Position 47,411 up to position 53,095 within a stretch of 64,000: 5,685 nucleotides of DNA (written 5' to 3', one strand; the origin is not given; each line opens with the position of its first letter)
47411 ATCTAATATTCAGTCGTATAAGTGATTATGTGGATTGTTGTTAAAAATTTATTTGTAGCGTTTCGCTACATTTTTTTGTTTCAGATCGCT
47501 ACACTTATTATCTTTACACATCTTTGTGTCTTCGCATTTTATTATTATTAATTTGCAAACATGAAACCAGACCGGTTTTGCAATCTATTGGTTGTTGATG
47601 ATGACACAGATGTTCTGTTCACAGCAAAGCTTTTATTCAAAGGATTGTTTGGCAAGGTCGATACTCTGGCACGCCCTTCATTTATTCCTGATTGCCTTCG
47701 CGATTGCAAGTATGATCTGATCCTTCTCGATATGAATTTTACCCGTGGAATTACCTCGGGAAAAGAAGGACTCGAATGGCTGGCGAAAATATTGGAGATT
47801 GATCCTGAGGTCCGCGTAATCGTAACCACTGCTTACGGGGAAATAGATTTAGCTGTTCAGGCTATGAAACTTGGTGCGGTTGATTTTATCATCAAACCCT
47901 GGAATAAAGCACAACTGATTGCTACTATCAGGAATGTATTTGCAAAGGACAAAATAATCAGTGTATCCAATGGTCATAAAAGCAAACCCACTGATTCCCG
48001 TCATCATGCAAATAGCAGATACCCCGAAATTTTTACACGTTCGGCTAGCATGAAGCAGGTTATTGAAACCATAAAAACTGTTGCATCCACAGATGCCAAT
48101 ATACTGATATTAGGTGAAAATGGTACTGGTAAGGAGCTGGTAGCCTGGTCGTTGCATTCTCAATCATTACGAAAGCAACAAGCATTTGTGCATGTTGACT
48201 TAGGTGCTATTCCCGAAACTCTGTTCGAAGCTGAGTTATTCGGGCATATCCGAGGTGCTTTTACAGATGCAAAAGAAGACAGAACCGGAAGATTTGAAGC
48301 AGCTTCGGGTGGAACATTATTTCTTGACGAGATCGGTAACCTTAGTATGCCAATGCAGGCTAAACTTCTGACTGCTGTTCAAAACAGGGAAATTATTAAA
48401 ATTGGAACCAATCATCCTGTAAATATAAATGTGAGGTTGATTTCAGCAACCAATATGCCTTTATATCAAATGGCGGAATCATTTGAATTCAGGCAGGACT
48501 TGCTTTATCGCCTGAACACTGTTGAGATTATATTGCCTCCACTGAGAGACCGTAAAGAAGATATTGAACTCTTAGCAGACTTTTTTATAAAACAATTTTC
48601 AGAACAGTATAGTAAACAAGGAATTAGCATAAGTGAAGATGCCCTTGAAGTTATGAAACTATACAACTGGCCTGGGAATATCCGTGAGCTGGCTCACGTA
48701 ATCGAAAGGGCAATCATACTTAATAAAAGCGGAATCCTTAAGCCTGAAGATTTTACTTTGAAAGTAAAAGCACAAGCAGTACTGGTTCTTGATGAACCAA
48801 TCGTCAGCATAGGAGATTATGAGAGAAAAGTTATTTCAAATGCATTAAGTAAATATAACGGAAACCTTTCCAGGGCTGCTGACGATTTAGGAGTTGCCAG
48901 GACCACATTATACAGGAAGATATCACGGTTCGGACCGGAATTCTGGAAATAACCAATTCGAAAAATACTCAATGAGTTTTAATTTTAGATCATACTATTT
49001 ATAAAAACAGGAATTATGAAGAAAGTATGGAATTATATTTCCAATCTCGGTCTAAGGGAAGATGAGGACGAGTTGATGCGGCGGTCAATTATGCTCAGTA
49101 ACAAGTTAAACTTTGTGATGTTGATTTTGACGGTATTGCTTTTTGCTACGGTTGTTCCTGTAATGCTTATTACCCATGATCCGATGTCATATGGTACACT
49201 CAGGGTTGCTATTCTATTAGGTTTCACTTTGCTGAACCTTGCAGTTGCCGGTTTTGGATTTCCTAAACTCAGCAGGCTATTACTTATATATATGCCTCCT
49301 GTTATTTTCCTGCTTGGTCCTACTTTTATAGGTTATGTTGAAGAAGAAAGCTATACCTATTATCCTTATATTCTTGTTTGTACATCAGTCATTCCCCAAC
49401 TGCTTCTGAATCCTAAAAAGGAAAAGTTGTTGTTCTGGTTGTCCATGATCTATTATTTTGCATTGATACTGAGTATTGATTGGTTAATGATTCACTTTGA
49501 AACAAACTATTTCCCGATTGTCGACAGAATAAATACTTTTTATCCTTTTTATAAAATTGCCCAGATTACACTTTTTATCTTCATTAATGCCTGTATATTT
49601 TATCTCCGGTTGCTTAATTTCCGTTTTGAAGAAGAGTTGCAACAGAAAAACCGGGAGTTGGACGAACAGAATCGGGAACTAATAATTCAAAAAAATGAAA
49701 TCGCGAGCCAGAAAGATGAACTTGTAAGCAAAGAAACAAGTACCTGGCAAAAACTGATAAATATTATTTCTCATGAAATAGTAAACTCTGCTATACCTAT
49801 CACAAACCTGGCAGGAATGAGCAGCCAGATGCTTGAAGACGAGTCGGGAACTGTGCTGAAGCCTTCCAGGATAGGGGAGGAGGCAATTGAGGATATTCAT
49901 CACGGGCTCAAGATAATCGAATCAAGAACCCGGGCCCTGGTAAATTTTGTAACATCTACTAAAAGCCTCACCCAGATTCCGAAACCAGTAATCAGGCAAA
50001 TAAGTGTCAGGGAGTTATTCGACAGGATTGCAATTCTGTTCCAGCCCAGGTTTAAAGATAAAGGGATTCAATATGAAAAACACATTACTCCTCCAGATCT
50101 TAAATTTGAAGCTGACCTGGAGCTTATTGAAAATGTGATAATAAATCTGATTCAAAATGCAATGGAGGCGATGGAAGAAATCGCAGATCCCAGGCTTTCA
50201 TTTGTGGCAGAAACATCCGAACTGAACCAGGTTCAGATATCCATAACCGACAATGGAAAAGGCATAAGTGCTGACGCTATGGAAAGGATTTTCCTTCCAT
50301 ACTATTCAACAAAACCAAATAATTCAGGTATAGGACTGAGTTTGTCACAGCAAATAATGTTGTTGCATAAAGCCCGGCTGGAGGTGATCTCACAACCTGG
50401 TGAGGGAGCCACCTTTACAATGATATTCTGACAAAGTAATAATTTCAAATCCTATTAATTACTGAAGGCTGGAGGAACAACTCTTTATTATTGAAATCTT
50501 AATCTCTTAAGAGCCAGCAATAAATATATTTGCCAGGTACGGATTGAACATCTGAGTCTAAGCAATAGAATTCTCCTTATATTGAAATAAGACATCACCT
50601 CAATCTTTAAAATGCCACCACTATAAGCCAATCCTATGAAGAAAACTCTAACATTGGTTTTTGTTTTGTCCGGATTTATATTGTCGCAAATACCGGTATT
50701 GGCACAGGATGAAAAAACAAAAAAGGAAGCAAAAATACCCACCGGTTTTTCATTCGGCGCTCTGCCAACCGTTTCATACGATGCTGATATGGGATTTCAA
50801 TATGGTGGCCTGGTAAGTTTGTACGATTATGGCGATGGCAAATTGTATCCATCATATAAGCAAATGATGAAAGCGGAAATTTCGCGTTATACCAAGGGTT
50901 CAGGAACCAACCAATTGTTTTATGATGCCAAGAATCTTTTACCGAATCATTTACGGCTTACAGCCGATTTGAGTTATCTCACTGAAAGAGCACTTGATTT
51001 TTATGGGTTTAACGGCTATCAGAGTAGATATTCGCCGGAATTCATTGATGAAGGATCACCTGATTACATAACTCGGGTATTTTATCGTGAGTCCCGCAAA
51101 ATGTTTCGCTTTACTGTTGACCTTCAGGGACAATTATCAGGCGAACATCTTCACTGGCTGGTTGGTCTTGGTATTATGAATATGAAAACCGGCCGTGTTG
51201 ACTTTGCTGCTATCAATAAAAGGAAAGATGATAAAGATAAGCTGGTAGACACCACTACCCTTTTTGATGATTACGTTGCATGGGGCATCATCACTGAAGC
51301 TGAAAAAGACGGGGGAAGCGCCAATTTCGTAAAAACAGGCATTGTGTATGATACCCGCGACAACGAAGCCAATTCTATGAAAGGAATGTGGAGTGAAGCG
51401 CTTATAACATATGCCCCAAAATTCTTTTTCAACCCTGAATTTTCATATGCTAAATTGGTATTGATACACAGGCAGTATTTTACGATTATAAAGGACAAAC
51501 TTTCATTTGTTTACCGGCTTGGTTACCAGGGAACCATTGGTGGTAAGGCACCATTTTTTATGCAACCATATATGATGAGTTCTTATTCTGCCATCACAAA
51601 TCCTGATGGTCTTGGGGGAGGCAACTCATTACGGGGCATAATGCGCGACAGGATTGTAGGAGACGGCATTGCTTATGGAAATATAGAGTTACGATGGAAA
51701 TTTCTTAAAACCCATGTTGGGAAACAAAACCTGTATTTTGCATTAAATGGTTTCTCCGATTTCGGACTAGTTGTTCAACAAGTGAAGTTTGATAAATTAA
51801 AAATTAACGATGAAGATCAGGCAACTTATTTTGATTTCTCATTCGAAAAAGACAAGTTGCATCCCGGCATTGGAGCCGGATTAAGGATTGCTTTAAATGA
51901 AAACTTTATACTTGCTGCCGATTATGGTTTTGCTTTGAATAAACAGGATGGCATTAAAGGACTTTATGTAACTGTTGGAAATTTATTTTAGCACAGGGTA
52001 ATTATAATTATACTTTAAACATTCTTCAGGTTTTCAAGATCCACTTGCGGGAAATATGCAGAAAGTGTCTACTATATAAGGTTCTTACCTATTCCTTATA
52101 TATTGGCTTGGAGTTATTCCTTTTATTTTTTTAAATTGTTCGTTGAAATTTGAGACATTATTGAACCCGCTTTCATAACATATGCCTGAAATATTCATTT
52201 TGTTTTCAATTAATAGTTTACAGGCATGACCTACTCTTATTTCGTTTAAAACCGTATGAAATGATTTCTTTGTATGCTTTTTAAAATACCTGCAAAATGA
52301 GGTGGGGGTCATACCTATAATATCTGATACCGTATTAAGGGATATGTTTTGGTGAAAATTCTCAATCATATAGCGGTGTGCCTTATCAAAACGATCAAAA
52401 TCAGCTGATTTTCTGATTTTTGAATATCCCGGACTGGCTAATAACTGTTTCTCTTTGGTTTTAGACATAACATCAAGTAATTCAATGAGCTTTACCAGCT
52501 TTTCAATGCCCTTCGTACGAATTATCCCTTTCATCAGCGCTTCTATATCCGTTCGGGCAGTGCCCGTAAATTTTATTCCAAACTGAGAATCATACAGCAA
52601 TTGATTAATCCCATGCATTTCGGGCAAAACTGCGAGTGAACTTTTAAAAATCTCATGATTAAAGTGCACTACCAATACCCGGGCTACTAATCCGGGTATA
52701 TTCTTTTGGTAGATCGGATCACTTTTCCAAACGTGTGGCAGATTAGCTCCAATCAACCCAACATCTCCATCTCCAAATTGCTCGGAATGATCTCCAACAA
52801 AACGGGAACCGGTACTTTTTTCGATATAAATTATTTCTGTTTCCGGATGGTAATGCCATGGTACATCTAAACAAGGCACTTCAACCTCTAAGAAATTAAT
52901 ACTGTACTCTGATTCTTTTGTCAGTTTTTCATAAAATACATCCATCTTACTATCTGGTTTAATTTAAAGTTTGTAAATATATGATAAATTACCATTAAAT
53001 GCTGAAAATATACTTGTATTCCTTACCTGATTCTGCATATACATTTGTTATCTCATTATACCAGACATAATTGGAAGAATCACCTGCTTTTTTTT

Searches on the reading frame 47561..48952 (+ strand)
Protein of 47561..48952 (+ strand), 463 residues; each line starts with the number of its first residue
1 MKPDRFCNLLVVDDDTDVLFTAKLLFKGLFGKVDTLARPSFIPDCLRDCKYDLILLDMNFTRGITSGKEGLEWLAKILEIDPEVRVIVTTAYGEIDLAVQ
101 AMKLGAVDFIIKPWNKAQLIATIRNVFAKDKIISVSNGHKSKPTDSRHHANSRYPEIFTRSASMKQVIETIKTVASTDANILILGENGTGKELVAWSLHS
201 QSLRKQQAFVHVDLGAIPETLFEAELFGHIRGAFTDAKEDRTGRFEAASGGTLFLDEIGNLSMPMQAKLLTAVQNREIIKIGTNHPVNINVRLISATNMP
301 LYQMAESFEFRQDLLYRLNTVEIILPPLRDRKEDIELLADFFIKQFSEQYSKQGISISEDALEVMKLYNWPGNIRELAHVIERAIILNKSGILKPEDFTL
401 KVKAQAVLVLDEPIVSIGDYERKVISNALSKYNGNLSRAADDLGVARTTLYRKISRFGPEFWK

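Call 7: search_protein_families(library=pfam, proteins=[window:47561-48952:+], max_evalue=0.1)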
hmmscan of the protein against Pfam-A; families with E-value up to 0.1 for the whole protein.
window:47561-48952:+ (463 aa): 14 families
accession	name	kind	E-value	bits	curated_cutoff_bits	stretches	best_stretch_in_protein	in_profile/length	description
PF00158.32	Sigma54_activat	-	3.6e-63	212.7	20.2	1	158-323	2-167/168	Sigma-54 interaction domain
PF25601.1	AAA_lid_14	-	1.4e-23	83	27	1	329-405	1-77/87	AAA+ ATPase lid domain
PF14532.12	Sigma54_activ_2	-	3.5e-19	69.9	25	1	159-328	2-138/138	Sigma-54 interaction domain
PF00072.30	Response_reg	-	3.8e-17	62.9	30.2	1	10-124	2-111/111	Response regulator receiver domain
PF02954.25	HTH_8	-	3.4e-11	43.1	22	1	419-457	4-42/42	Bacterial regulatory protein, Fis family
PF07728.20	AAA_5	-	2.8e-05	24.6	22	1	180-301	1-125/139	AAA domain (dynein-related subfamily)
PF18024.7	HTH_50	-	5.7e-05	23.2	27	1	419-458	10-48/50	Helix-turn-helix domain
PF00004.35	AAA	-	0.0025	18.7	21.2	1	181-299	1-110/131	ATPase family associated with various cellular activities (AAA)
PF01078.27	Mg_chelatase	-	0.0034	17.3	20.3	0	240-298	97-157/207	Magnesium chelatase, subunit ChlI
PF13556.12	HTH_30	-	0.0079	16.4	27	1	431-457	10-36/59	PucR C-terminal helix-turn-helix domain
PF01695.23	IstB_IS21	-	0.023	14.7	24.1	1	160-221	73-135/238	IstB-like ATP binding protein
PF13191.12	AAA_16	-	0.077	13.9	32.6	0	158-228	3-80/167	AAA ATPase domain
PF13245.12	AAA_19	-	0.08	13.6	25.1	0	244-282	85-124/134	AAA domain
PF20030.5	bpMoxR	-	0.099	12.1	27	0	164-298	17-145/205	MoxR domain in the MoxR-vWA-beta-propeller ternary systems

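Call 41: find_related_loci(query=window:47561-48952:+, collection=genome_contigs, flank=10000)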
Query window:47561-48952:+ (463 aa) in genome_contigs; peptide patterns used: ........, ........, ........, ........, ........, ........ (x = any residue, [..] = any of these).
423 stretches matched a pattern; 361 encode a relative of the query (tblastn E <= 1e-3); the best 80 are kept; 80 distinct loci.
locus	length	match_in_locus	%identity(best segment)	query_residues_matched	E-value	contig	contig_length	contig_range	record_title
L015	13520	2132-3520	79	1-463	0e+0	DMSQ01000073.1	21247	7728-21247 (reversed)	MAG TPA_asm: Prolixibacteraceae bacterium isolate UBA9940 contig_11858, whole genome shotgun sequence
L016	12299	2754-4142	79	1-463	0e+0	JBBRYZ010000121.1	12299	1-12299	MAG: Bacteroidales bacterium isolate metawrap_la5_11 metawrap_la5_11_K_1756573_L_12299_cov_30.6253, whole genome shotgun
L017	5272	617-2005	78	1-463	0e+0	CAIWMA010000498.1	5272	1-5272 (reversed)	MAG: uncultured Bacteroidales bacterium isolate KR4_bin-0449 genome assembly, contig: bin-0449:498/593, whole genome sho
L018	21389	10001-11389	78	1-463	0e+0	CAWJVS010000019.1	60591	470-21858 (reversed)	MAG: uncultured Bacteroidales bacterium isolate MFD04716.bin.2.78 genome assembly, contig: contig_39360, whole genome sh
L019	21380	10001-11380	69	1-460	0e+0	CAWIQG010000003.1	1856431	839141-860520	MAG: uncultured Bacteroidales bacterium isolate MFD01476.bin.1.83 genome assembly, contig: contig_21876, whole genome sh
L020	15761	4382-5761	67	1-460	0e+0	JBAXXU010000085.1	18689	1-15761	MAG: Bacteroidota bacterium isolate ELA747 MAG747_85, whole genome shotgun sequence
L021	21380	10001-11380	67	1-460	0e+0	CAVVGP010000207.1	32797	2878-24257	MAG: uncultured Bacteroidales bacterium isolate MFD01188.bin.3.138 genome assembly, contig: contig_62239, whole genome s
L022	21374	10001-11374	63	1-458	0e+0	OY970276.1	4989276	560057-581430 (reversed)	MAG: uncultured Bacteroidales bacterium isolate MFD06435.bin.1.129 genome assembly, chromosome: 1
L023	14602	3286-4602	67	20-458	0e+0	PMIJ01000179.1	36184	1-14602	MAG: Bacteroidales bacterium isolate fen_957 73.20120600_E3D.48_contig_32677, whole genome shotgun sequence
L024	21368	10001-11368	65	1-458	0e+0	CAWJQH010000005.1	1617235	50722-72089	MAG: uncultured Bacteroidales bacterium isolate MFD02979.bin.1.73 genome assembly, contig: contig_45830, whole genome sh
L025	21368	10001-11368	64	1-458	0e+0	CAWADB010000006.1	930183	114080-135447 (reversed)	MAG: uncultured Bacteroidales bacterium isolate MFD00905.bin.2.66 genome assembly, contig: contig_216, whole genome shot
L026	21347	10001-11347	66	8-458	0e+0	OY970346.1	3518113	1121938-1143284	MAG: uncultured Bacteroidales bacterium isolate MFD01476.bin.1.81 genome assembly, chromosome: 1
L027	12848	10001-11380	63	1-460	0e+0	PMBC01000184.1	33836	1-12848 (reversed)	MAG: Bacteroidales bacterium isolate fen_964 73.20120700_E3M.88_contig_45600, whole genome shotgun sequence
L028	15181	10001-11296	67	29-460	0e+0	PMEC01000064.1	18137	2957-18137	MAG: Bacteroidales bacterium isolate fen_961 73.20120700_E2X.114_contig_580121, whole genome shotgun sequence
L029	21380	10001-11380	62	1-460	0e+0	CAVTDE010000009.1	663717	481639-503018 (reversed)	MAG: uncultured Bacteroidales bacterium isolate MFD00905.bin.1.196 genome assembly, contig: contig_5373, whole genome sh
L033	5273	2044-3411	61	1-458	0e+0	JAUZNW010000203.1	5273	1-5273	MAG: Bacteroidota bacterium isolate bin16(0d) DDJIHBGP_203, whole genome shotgun sequence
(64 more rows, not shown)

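Call 74: search_protein_families(library=ncbifam, proteins=[window:47561-48952:+], max_evalue=0.01)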
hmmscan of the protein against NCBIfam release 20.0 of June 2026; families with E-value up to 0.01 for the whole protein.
window:47561-48952:+ (463 aa): 79 families (the best 25 are shown)
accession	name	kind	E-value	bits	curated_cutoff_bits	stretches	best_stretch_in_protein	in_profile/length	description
TIGR02915.1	PEP_resp_reg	equivalog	2.2e-111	372.9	502.6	1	9-457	1-442/445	PEP-CTERM-box response regulator transcription factor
NF008469.0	PRK11361.1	equivalog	5.2e-103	345.2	714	1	9-458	7-455/461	acetoacetate metabolism transcriptional regulator AtoC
NF007689.0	PRK10365.1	equivalog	3.3e-96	322.8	760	1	8-456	7-441/441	sigma-54-dependent response regulator transcription factor ZraR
NF041552.1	TF_PrdR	equivalog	4.8e-96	322.3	795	1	148-457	260-576/577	sigma-54 dependent transcriptional regulator PrdR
TIGR01818.1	ntrC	equivalog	2.7e-94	316.6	558.6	1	10-398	2-377/463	nitrogen regulation protein NR(I)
NF003451.0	PRK05022.1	equivalog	6.5e-93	312.2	476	1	121-458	157-509/512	nitric oxide reductase transcriptional regulator NorR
TIGR01817.1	nifA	equivalog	1.1e-91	308.3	528.85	1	140-413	181-453/534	nif-specific transcriptional activator NifA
NF041946.1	LuxO_transreg_Vib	equivalog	1.5e-91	307.6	800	2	46-391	36-369/463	quorum-sensing sigma-54 dependent transcriptional regulator LuxO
NF049963.1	RespRegFlgRCampy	domain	1.7e-86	290.8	750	1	51-457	45-427/429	fla regulon two-component system response regulator FlgR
NF011695.0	PRK15115.1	equivalog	1.7e-86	290.7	763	1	6-457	6-436/445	two-component system response regulator GlrR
NF038308.1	RNA_repair_RtcR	equivalog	6.7e-84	282.6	650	1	95-401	123-435/530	RNA repair transcriptional activator RtcR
NF050807.1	TransRegFlbDCaul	equivalog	2.4e-83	280.5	750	1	156-457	119-438/454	sigma-54-dependent transcriptional regulator FlbD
NF051870.1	NAssimRespRegNtrX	equivalog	3.8e-81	273.3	600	1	8-458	3-451/452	nitrogen assimilation response regulator NtrX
TIGR02329.1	propionate_PrpR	equivalog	9.5e-79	265.4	499.2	1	136-454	193-524/526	propionate catabolism operon regulatory protein PrpR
NF011958.0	PRK15429.1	equivalog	3.2e-77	260.7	830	1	148-458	372-685/692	formate hydrogenlyase transcriptional activator FlhA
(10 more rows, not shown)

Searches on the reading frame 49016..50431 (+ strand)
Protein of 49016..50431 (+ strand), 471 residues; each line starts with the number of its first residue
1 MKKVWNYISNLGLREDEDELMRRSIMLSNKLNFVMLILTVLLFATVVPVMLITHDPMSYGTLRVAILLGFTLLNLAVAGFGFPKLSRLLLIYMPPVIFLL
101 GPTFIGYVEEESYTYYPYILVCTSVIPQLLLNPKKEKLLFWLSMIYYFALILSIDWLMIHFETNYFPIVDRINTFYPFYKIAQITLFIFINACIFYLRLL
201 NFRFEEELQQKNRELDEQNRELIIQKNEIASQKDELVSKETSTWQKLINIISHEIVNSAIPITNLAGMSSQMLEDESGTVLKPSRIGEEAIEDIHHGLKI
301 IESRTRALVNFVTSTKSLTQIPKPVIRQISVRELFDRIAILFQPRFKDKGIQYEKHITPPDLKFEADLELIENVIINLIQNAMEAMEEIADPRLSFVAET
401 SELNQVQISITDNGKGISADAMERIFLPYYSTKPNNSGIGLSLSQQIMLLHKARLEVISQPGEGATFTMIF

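Call 7: search_protein_families(library=pfam, proteins=[window:49016-50431:+], max_evalue=0.1)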
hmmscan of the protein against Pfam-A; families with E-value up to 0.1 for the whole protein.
window:49016-50431:+ (471 aa): 4 families
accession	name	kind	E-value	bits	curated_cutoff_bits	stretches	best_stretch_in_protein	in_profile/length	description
PF02518.31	HATPase_c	-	1e-17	65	26.4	1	367-469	2-105/111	Histidine kinase-, DNA gyrase B-, and HSP90-like ATPase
PF14501.12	HATPase_c_5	-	0.002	18.5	22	1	373-448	8-79/102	GHKL domain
PF13589.12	HATPase_c_3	-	0.004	17.6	25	1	372-426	4-54/137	Histidine kinase-, DNA gyrase B-, and HSP90-like ATPase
PF10521.14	Tti2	-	0.063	13.3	25.2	0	192-256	194-258/279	Tti2 family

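Call 74: search_protein_families(library=ncbifam, proteins=[window:49016-50431:+], max_evalue=0.01)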
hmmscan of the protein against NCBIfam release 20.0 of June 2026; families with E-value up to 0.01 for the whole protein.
window:49016-50431:+ (471 aa): 72 families (the best 25 are shown)
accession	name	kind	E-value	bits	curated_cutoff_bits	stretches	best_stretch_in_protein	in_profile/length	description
NF008468.0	PRK11360.1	equivalog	3.2e-30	105.1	646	1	247-471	399-606/616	two-component system sensor histidine kinase AtoS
NF006800.0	PRK09303.1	equivalog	6.6e-24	84.5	342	1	206-469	111-373/383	histidine kinase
NF007688.0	PRK10364.1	equivalog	2.7e-23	82.4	479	1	346-469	327-447/460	two-component system sensor histidine kinase ZraS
NF046044.1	PnpS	equivalog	1.3e-21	77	400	1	295-470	207-388/390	two-component system histidine kinase PnpS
NF052574.1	HisKinEspCMyxo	equivalog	8.5e-19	67.2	1200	1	373-470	533-634/785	serine histidine kinase EspC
TIGR02916.1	PEP_his_kin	equivalog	8.1e-18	64.3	300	1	349-470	559-677/679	XrtA/PEP-CTERM system histidine kinase PrsK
NF008298.1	PRK11086.1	subfamily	4.1e-17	61.8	520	1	360-469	413-521/529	DcuS/MalK family sensor histidine kinase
NF008312.0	PRK11100.1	equivalog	7.5e-17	61.3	356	1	325-468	325-469/477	two-component system sensor histidine kinase CreC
NF038348.1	T2SS_HK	subfamily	9.1e-17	60.7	450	1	371-469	472-569/574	histidine kinase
TIGR02966.1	phoR_proteo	equivalog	1.9e-16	60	334.2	1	250-471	120-333/333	phosphate regulon sensor histidine kinase PhoR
NF041777.1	sens_FixL_Rhizob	equivalog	2.2e-16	59.6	850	1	346-469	354-477/485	sensor protein FixL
NF010411.0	PRK13837.1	equivalog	3.8e-15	55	647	1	325-469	516-671/828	two-component system VirA-like sensor kinase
NF047496.1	HK_LIC11548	equivalog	6.6e-15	54.9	750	1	228-460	343-576/589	LIC_11548 family sensor histidine kinase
NF033092.0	HK_WalK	equivalog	1.2e-14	53.8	725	1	327-469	445-590/594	cell wall metabolism sensor histidine kinase WalK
NF053867.1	SprKinKinDBac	equivalog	1.5e-14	53.4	775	1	368-469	395-493/500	sporulation kinase KinD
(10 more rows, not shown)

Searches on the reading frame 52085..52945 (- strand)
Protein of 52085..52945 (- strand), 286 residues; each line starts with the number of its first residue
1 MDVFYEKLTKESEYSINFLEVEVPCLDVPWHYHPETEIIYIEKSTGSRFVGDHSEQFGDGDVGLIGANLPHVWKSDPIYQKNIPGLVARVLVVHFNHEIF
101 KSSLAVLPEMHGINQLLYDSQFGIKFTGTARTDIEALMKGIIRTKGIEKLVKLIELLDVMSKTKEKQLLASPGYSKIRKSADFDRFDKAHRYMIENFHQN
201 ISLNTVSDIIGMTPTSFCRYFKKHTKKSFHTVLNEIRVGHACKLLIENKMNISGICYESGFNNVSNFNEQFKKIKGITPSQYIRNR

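Call 56: search_protein_families(library=pfam, proteins=[window:52085-52945:-], max_evalue=0.001)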
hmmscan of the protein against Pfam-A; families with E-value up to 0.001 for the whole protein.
window:52085-52945:- (286 aa): 3 families
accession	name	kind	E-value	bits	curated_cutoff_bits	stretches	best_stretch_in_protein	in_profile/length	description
PF12833.13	HTH_18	-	4.7e-22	78.5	33.6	1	207-284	2-79/80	Helix-turn-helix domain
PF00165.29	HTH_AraC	-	5.2e-14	52.4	26.6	1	249-284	8-42/42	Bacterial regulatory helix-turn-helix proteins, AraC family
PF07883.17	Cupin_2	-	7.3e-05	22.8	27.2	1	27-73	10-56/70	Cupin domain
